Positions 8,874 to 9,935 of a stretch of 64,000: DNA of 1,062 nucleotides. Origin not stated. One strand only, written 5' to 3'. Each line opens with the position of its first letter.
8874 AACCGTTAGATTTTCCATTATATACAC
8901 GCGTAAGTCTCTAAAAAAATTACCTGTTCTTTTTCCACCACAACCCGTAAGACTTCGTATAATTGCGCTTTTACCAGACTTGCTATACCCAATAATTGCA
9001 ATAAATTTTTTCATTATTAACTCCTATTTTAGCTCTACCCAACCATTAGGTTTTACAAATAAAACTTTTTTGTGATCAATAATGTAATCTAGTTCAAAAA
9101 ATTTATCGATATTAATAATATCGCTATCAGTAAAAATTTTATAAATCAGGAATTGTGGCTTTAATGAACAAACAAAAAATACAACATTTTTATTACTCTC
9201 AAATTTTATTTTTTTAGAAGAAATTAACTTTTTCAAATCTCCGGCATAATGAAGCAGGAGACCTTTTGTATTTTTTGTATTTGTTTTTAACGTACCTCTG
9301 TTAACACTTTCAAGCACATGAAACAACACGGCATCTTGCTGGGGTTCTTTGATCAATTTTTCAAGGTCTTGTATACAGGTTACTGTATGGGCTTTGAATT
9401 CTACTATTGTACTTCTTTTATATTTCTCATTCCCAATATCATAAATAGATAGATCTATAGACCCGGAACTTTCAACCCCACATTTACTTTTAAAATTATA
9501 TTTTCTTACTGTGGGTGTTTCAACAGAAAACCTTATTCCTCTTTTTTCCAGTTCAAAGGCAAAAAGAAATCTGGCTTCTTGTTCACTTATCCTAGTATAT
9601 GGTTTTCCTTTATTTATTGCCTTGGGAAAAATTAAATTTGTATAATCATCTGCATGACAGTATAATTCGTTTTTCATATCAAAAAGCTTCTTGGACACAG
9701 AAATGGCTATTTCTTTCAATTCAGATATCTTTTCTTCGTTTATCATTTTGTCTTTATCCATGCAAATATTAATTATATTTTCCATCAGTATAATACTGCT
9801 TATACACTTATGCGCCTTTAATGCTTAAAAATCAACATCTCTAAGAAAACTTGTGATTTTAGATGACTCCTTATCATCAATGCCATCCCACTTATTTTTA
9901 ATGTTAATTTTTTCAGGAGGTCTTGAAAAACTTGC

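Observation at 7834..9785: Uncharacterized three-gene module (PD-(D/E)xK-like protein, small P-loop NTPase, Zn-ribbon/HTH protein) wedged between retron and SIR2 genes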

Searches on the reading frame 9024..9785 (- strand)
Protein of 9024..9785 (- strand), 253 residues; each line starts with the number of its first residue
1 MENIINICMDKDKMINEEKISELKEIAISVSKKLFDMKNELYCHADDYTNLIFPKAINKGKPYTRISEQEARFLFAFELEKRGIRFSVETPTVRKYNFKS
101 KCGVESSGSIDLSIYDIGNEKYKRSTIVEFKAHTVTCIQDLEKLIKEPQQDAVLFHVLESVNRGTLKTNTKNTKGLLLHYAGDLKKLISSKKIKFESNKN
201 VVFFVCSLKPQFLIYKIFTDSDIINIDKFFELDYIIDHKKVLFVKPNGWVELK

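Call 4: search_protein_families(library=pfam, proteins=[window:9024-9785:-], max_evalue=0.1)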
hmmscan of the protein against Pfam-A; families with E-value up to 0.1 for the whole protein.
window:9024-9785:- (253 aa): 0 families

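Call 5: search_protein_families(library=padloc, proteins=[window:9024-9785:-], max_evalue=0.1)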
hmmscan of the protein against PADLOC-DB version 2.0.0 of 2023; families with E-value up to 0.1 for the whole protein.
window:9024-9785:- (253 aa): 0 families

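Call 8: search_protein_families(library=ncbifam, proteins=[window:9024-9785:-], max_evalue=0.1)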
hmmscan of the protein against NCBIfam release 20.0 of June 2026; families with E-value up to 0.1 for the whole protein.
window:9024-9785:- (253 aa): 0 families

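Call 9: search_protein_families(library=phrogs, proteins=[window:9024-9785:-], max_evalue=0.1)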
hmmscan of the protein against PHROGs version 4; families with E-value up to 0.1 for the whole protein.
window:9024-9785:- (253 aa): 0 families

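Call 11: find_homologous_proteins(query=window:9024-9785:-, max_evalue=0.001)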
Query window:9024-9785:- (253 aa): 59 proteins with E <= 0.001 among 521 candidates.
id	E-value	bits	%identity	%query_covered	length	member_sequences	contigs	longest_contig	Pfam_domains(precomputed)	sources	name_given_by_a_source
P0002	1.1e-161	554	100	100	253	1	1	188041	-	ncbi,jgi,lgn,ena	ncbi:MAG: hypothetical protein WCY09_01790 [Candidatus Omnitrophota bacterium]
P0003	3.5e-58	215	51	94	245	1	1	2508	-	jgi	jgi:hypothetical protein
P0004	2.2e-16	78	34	91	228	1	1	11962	-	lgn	-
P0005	1.2e-14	73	38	73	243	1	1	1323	-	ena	-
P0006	8.7e-14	70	35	75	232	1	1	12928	-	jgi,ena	-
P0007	1.5e-13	69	34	91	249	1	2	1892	-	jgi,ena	-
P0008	2.3e-13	68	34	88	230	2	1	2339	-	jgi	jgi:hypothetical protein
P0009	3.4e-13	68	37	66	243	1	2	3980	-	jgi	jgi:hypothetical protein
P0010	6.4e-13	67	33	66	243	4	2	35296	-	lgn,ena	-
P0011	8.6e-12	63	39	47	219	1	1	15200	-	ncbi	-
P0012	1.2e-11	63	34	79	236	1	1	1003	-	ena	-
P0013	2.3e-11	62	37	73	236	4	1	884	-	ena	-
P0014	3.5e-11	61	33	79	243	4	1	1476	-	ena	-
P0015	6.4e-11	60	33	94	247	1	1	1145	-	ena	-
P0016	1.2e-10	60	45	38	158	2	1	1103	-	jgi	-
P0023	5.2e-9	54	40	46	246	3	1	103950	-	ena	-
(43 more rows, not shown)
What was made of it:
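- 9024..9785 (-): Gene A: stand-alone PD-(D/E)xK-fold protein (253 aa; the real start may be M14 at 9746). It belongs to an unannotated family of about 60 clusters and is read here as a cargo gene. GC is 0.287. Homologues in call 11.
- Checked: A has 59 clusters (call 11).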

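Call 12: find_encoding_contigs(protein=P0003, flank=5000, max_places=3)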
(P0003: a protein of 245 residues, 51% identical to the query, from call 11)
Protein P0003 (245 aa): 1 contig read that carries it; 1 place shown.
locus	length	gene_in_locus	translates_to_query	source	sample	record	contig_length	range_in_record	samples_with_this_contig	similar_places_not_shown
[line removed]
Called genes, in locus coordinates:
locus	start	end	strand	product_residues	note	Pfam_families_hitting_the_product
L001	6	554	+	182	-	-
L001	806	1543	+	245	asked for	-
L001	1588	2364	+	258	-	-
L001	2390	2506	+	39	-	?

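Call 13: find_encoding_contigs(protein=P0004, flank=6000, max_places=3)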
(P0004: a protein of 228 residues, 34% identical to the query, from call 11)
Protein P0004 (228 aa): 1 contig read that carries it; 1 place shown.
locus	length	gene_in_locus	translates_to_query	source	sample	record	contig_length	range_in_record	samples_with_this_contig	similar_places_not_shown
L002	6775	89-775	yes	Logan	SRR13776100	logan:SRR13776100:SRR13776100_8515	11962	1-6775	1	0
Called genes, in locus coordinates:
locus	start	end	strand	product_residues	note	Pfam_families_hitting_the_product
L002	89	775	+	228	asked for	-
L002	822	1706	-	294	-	PF00056:Ldh_1_N, PF02866:Ldh_1_C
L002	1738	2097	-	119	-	PF13636:Methyltranf_PUA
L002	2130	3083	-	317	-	PF17125:Methyltr_RsmF_N, PF01189:Methyltr_RsmB-F, PF01728:FtsJ (weak)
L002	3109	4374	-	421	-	PF00464:SHMT, PF00155:Aminotran_1_2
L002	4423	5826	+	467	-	PF03853:YjeF_N, PF01256:Carb_kinase, PF02110:HK (weak)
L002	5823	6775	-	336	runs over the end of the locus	PF07318:DUF1464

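Call 14: find_encoding_contigs(protein=P0006, flank=6000, max_places=3)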
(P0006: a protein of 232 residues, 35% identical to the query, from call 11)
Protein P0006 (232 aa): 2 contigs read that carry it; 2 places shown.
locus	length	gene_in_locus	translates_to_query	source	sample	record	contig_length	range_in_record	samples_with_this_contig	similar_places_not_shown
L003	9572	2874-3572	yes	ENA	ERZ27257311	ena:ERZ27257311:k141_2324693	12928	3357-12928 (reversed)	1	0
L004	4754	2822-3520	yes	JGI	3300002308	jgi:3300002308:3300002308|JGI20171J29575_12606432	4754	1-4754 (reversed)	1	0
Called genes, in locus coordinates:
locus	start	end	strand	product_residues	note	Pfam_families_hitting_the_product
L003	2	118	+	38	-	?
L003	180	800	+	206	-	-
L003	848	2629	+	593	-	PF12796:Ank_2, PF00023:Ank (weak), PF13857:Ank_5, PF13637:Ank_4, PF13857:Ank_5 (weak), PF12796:Ank_2, PF13637:Ank_4, PF13857:Ank_5, +2 more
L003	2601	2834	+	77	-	-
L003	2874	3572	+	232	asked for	-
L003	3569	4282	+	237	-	-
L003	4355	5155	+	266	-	PF22558:REase-ARP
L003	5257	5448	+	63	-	-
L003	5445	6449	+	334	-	-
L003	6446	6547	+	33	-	-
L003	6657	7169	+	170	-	-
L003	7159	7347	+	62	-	-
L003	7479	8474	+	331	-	PF09084:NMT1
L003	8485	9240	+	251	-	PF00005:ABC_tran, PF13304:AAA_21 (faint)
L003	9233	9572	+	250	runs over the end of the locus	PF00528:BPD_transp_1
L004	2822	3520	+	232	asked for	-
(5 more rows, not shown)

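Call 16: find_encoding_contigs(protein=P0010, flank=7000, max_places=3)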
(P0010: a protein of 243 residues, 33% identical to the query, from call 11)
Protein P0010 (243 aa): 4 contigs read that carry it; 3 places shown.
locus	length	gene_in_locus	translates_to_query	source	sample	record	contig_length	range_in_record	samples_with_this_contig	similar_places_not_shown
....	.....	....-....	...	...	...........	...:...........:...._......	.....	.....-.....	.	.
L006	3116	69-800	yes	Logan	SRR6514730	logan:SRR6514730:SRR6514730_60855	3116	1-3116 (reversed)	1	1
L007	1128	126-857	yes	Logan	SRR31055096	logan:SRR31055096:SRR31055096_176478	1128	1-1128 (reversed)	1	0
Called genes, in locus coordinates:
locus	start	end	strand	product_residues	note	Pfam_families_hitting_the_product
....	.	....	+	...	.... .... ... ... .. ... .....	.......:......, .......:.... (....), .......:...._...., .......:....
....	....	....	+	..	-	-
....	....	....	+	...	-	-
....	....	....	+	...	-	-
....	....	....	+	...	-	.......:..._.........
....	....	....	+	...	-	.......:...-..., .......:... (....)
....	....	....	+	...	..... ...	-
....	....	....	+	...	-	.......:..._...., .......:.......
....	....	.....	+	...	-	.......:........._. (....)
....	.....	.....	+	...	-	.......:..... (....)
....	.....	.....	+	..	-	-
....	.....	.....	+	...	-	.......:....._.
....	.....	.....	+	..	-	-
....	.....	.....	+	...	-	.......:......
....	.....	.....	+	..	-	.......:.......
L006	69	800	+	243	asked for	-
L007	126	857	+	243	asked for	-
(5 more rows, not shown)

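Call 17: find_encoding_contigs(protein=P0023, flank=7000, max_places=3)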
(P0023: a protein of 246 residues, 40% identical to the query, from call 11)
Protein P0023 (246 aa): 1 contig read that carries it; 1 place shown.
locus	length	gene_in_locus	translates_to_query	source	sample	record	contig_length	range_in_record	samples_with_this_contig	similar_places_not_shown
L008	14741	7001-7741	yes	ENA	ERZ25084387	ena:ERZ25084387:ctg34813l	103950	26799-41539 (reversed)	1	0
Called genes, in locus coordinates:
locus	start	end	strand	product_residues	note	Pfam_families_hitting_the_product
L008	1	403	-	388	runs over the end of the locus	PF02771:Acyl-CoA_dh_N, PF02770:Acyl-CoA_dh_M, PF00441:Acyl-CoA_dh_1, PF08028:Acyl-CoA_dh_2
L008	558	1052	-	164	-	PF00583:Acetyltransf_1, PF13673:Acetyltransf_10 (weak), PF13508:Acetyltransf_7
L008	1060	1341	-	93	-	PF08681:TacA1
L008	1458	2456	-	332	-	PF27522:YDMC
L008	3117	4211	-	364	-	PF02230:Abhydrolase_2 (weak)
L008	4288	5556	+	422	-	PF05977:MFS_3 (weak), PF07690:MFS_1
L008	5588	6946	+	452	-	PF00296:Bac_luciferase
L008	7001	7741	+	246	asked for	-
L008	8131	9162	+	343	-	PF00892:EamA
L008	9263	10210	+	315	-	PF07884:VKOR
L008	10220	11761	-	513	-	PF00501:AMP-binding, PF13193:AMP-binding_C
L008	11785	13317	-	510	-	PF01039:Carboxyl_trans, PF03255:ACCA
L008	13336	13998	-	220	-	PF07542:ATP12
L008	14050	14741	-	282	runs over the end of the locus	PF02668:TauD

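Call 18: find_encoding_contigs(protein=P0011, flank=7000, max_places=3)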
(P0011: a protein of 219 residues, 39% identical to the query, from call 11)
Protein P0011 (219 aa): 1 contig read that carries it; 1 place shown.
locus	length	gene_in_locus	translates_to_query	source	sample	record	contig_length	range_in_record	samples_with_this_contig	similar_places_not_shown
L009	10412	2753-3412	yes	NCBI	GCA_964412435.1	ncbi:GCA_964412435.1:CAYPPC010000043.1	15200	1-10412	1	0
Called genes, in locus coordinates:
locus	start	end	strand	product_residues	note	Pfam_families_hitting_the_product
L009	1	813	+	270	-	?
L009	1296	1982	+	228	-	-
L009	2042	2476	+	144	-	PF13606:Ank_3 (faint), PF12796:Ank_2, PF13637:Ank_4, PF13857:Ank_5, PF00023:Ank (weak)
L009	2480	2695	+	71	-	PF11387:DUF2795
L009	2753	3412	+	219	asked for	-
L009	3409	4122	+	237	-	-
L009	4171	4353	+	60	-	-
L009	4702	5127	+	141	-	-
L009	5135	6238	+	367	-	-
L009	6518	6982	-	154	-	-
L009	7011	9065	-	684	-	PF00082:Peptidase_S8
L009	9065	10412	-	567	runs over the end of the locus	PF23598:LRR_14 (faint), PF12799:LRR_4 (faint), PF13855:LRR_8 (faint), PF00560:LRR_1 (faint)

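Call 53: predict_structure(alignment_id=A3)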
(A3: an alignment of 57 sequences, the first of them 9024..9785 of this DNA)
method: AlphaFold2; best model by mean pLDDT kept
length: 253 residues; sequences in the alignment: 57
mean_pLDDT: 87.7   pTM: 0.86
mean pLDDT of the five models: 87.7, 85.5, 85.5, 85.2, 84.5
residues with pLDDT >= 90: 164; 70-90: 60; 50-70: 25; < 50: 4
segments of 3 or more residues with pLDDT < 50: 43-46
pLDDT, mean of each block of 10 residues (from residue 1): 65 81 97 87 53 80 87 96 96 80 76 89 95 92 92 96 83 86 95 91 97 97 95 92 94 89
secondary structure, 60 per line:
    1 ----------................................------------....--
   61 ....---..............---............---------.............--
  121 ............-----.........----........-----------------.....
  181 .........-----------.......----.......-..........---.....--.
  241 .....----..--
elements in order: H11-42 E55-58 E61-64 H68-81 E85-96 E106-118 E121-132 H138-146 E151-158 H176-189 E201-207 E212-218 H220-229 E233-237 E240-245
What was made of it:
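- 9024..9785 (-): AF2 model with pLDDT 87.7 in call 53.
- On PD-(D/E)xK nuclease superfamily (gene A): They fall on strands E85-96, E106-118 and E121-132 of the model (call 53).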

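Call 58: fold_search(model_id=the predicted structure, library=pdb)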
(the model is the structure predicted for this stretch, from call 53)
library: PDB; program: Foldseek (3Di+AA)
matches with E <= 10: 485; with E <= 0.001: 0
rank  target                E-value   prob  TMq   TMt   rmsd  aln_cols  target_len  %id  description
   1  5i6e                  1.6e-02  0.72  0.31  0.14   8.9       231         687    8  Crystal structure of the central domain of yeast acetyl-CoA carboxylase (released 2016-04-20)
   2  5cs4_B                4.2e-02  0.60  0.29  0.20   8.5       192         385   11  Crystal structure of domains AC3-AC5 of yeast acetyl-CoA carboxylase (released 2015-10-28)
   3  5csa_A                4.5e-02  0.54  0.30  0.11   9.0       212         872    8  Crystal structure of domains BT-BCCP-AC1-AC5 of yeast acetyl-CoA carboxylase (released 2015-10-28)
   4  1xmx                  6.1e-02  0.57  0.21  0.15   7.1       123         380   20  Crystal structure of protein VC1899 from Vibrio cholerae (released 2004-11-16)
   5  8a4c_C                6.5e-02  0.57  0.28  0.34  11.2       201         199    9  Structure of human Rep15:Rab3B complex. (released 2022-08-10)
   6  9kqh_A                8.7e-02  0.20  0.19  0.09  10.4       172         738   14  Crystal structure of Finegoldia magna DinG in complex with ssDNA and ADPNP (released 2025-12-03)
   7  2w8m_B                1.0e-01  0.28  0.23  0.30  11.7       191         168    9  Structure of D212, a nuclease from a fusselovirus. (released 2009-02-03)
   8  8d3l_I                1.2e-01  0.23  0.18  0.20   9.2       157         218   10  Type I-C Cas4-Cas1-Cas2 complex bound to a PAM/PAM prespacer (released 2022-11-02)
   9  6kda_B                1.2e-01  0.10  0.16  0.19  10.5       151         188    9  Crystal structure of human DNMT3B-DNMT3L in complex with DNA containing CpGpG site (released 2020-02-19)
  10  9jt2_F                1.3e-01  0.18  0.20  0.14  10.1       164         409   13  substrate-bound NbaSPARDA complexes (released 2025-04-02)
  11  9vx6_T                1.3e-01  0.28  0.20  0.14   8.2       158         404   11  Helical structure of gRNA-tDNA SPARDA complex (released 2026-01-14)
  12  9qcc_M                1.4e-01  0.28  0.23  0.16   7.3       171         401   10  Activated XauSPARDA filament assembly with bound dsDNA substrate (released 2025-12-17)
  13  8d3l_J                1.8e-01  0.28  0.19  0.21   8.6       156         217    9  Type I-C Cas4-Cas1-Cas2 complex bound to a PAM/PAM prespacer (released 2022-11-02)
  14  8bao_A                1.8e-01  0.18  0.22  0.17  12.5       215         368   15  Dysgonamonadaceae bacterium CRISPR ancillary nuclease 2 (released 2022-11-30)
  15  5trc_B                1.9e-01  0.21  0.26  0.19   9.3       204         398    9  Crystal structure of phosphorylated AC3-AC5 domains of yeast acetyl-CoA carboxylase (released 2016-12-07)
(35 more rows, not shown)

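Call 60: search_solved_structures(query=A3, max_evalue=10)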
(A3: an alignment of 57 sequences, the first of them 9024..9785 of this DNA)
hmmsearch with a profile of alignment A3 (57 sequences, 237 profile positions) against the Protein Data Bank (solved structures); distinct sequences matched with E-value up to 10: 5.
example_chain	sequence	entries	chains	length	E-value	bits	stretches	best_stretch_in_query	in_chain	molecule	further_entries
4ofk_A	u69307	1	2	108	0.034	16.9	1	76-137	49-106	Protein SYG-2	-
4ofp_A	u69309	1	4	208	0.043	16.6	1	76-138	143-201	Protein SYG-2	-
4ofy_D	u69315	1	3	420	0.46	13.2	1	76-138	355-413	Protein SYG-2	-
1aze_A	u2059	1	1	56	0.54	13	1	113-147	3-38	GRB2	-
9n2z_A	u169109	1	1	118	1.5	11.5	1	68-123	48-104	LM2363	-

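Call 65: fold_search(model_id=the predicted structure, library=viral)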
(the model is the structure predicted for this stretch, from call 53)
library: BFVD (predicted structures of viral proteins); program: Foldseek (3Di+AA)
matches with E <= 10: 510; with E <= 0.001: 3
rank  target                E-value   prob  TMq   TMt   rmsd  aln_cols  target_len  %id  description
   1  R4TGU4                1.7e-04  1.00  0.27  0.47   6.9       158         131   13  PD-(D/E)XK nuclease [Halogranum tailed virus 1]
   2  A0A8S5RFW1            2.6e-04  1.00  0.38  0.60   5.4       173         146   18  Uncharacterized protein [virus sp. ctE0n6]
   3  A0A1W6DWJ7            5.8e-04  0.92  0.23  0.19  11.4       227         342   11  (no name in the UniProt tables at hand)
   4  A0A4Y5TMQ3            1.1e-03  0.82  0.20  0.15  10.3       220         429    9  (no name in the UniProt tables at hand)
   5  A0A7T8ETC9            1.1e-03  0.75  0.22  0.21  24.2       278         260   15  (no name in the UniProt tables at hand)
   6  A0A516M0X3            1.3e-03  0.72  0.22  0.22  14.1       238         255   12  (no name in the UniProt tables at hand)
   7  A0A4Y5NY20            1.3e-03  0.90  0.23  0.16  11.2       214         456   11  (no name in the UniProt tables at hand)
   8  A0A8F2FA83            1.4e-03  0.85  0.22  0.14  11.3       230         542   11  Putative intein containing helicase [Salmonella phage fmb-p1]
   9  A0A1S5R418            1.5e-03  0.66  0.20  0.20  16.4       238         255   12  Uncharacterized protein [Pseudomonas phage pf16]
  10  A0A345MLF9            1.6e-03  0.85  0.24  0.18  11.1       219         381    7  (no name in the UniProt tables at hand)
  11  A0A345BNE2            1.9e-03  0.63  0.21  0.13  11.8       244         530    8  (no name in the UniProt tables at hand)
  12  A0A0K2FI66            2.6e-03  0.80  0.23  0.16  11.7       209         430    9  DUF2800 domain-containing protein [Achromobacter phage phiAxp-2]
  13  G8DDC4                2.9e-03  0.99  0.27  0.41   5.7       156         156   12  (no name in the UniProt tables at hand)
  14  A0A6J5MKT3            3.3e-03  0.66  0.20  0.15  11.6       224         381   12  DUF2800 domain-containing protein [uncultured Caudovirales phage]
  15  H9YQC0                4.0e-03  0.97  0.26  0.36   7.2       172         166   13  (no name in the UniProt tables at hand)
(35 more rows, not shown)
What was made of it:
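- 9024..9785 (-): Best BFVD match is a PD-(D/E)XK nuclease (E 1.7e-4, prob 1.0) in call 65.
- On PD-(D/E)xK nuclease superfamily (gene A): The BFVD top hit is a PD-(D/E)XK nuclease (E 1.7e-4, prob 1.0), with Cas4, DUF2800 and RecU further down the list (call 65).
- Closest known: PD-. Same: Its confident model best matches viral PD-(D/E)XK nucleases, Cas4 and DUF2800 proteins (call 65).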

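Call 73: search_dna_similar(query=window:9024-9785:-, collection=plasmids, mode=protein, max_evalue=0.001)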
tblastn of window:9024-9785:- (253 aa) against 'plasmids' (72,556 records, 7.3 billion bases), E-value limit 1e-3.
No match.

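Call 82: search_protein_families(library=pfam, proteins=[L001:1588-2364:+, L001:6-554:+, L003:3569-4282:+, L003:4355-5155:+], max_evalue=1)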
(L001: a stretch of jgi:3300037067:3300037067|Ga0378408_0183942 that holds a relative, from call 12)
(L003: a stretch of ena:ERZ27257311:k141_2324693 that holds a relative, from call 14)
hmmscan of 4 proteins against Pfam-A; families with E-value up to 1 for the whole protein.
L001:1588-2364:+ (258 aa): 3 families
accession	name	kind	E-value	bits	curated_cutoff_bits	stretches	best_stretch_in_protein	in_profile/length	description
PF08986.15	DUF1889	-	0.049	14.1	26.9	1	70-114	30-73/96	Domain of unknown function (DUF1889)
PF19885.4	DUF6358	-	0.11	13.2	28.4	1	4-46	5-47/61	Family of unknown function (DUF6358)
PF13968.11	DUF4220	-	0.16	12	27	1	9-54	5-51/341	Domain of unknown function (DUF4220)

L001:6-554:+ (182 aa): 3 families
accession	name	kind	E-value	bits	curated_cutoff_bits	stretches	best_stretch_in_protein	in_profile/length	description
PF01384.25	PHO4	-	0.021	14.2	33.7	1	7-127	121-235/350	Phosphate transporter family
PF22332.1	TAZ1_RBM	-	0.038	14.2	27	1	154-178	1-25/34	RAP1 binding motif of TAZ1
PF04138.20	GtrA_DPMS_TM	-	0.042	14.5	26.1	1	9-35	25-53/117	GtrA/DPMS, transmembrane domain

L003:3569-4282:+ (237 aa): 1 family
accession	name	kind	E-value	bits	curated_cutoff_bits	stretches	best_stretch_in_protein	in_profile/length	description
PF17947.6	4HB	-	0.056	14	26.1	1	174-230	11-59/78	Four helical bundle domain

L003:4355-5155:+ (266 aa): 3 families
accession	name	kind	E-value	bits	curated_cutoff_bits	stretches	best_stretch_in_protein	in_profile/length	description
PF22558.3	REase-ARP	-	1.2e-23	84.6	27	1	43-264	37-269/270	Restriction Endonuclease associating with ARP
PF06050.19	HGD-D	-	0.097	12.7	28.4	1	178-263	64-145/342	2-hydroxyglutaryl-CoA dehydratase, D-component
PF14207.11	DpnD-PcfM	-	0.14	12.6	25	1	217-242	20-45/46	DpnD/PcfM-like protein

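Call 86: search_dna_similar(query=window:9024-9785:-, collection=phages, mode=protein, max_evalue=0.01)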
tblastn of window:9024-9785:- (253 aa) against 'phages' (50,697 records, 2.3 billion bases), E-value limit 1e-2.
No match.

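Call 90: find_related_loci(query=A3, collection=viral_contigs, flank=5000)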
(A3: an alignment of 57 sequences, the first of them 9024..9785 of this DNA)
Query A3 (253 aa) in viral_contigs; peptide patterns used: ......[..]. (x = any residue, [..] = any of these).
14 stretches matched a pattern, but none encodes a relative of the query by tblastn (E <= 1e-3).
